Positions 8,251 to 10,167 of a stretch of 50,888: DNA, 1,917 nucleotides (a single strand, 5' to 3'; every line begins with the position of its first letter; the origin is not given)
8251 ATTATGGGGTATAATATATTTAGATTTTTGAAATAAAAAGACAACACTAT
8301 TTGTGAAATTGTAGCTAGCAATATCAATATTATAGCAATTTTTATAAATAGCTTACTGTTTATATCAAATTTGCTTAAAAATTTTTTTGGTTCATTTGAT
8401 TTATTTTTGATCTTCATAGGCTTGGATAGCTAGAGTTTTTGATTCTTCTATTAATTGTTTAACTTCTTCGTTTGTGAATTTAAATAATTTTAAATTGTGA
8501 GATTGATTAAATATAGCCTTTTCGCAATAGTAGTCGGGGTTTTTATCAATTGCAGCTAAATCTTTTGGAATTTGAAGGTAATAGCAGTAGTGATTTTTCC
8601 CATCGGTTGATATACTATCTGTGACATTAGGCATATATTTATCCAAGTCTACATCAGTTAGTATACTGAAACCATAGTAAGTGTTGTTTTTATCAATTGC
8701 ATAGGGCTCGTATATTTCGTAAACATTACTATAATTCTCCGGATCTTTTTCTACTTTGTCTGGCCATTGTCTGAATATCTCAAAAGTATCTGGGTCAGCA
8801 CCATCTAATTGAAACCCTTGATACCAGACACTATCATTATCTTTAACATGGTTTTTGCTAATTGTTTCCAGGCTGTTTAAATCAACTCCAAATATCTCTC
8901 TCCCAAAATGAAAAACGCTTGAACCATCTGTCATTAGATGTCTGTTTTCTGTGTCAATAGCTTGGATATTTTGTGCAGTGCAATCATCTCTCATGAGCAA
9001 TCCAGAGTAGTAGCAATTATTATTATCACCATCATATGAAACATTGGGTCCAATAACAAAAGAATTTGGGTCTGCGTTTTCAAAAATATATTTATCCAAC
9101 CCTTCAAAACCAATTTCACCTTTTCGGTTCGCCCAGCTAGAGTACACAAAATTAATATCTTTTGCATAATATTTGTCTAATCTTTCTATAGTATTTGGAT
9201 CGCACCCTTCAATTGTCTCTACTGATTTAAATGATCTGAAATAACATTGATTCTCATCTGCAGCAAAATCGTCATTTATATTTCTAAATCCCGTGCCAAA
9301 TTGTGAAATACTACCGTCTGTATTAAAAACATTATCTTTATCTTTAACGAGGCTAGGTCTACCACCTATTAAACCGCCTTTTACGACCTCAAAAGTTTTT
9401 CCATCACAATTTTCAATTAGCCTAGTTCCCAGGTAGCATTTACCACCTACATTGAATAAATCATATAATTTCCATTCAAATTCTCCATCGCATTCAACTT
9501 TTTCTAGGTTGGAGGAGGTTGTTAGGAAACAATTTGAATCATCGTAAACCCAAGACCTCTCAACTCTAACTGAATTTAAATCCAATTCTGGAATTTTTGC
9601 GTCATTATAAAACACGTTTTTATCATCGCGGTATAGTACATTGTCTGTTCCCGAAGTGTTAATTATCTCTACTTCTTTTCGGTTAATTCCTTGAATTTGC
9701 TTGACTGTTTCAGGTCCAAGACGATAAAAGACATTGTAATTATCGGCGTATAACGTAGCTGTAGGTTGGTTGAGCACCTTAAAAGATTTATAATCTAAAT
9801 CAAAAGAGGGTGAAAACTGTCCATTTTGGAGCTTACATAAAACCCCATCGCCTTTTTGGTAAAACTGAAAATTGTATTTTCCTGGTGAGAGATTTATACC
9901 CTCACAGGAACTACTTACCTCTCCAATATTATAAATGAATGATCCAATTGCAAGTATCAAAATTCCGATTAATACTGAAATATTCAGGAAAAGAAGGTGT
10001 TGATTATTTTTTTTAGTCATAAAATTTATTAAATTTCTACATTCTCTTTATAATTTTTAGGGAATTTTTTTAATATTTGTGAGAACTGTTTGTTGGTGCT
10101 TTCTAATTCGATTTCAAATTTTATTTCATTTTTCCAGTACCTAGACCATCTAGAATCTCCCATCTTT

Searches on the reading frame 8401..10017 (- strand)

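Call 38: search_protein_families(library=pfam, proteins=[window:8401-10017:-], max_evalue=0.001)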
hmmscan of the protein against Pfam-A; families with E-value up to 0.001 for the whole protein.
window:8401-10017:- (538 aa): 1 family
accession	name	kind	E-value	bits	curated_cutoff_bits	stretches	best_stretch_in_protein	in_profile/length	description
PF13644.11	DKNYY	-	2.5e-30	106.4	25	2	311-417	14-125/141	DKNYY family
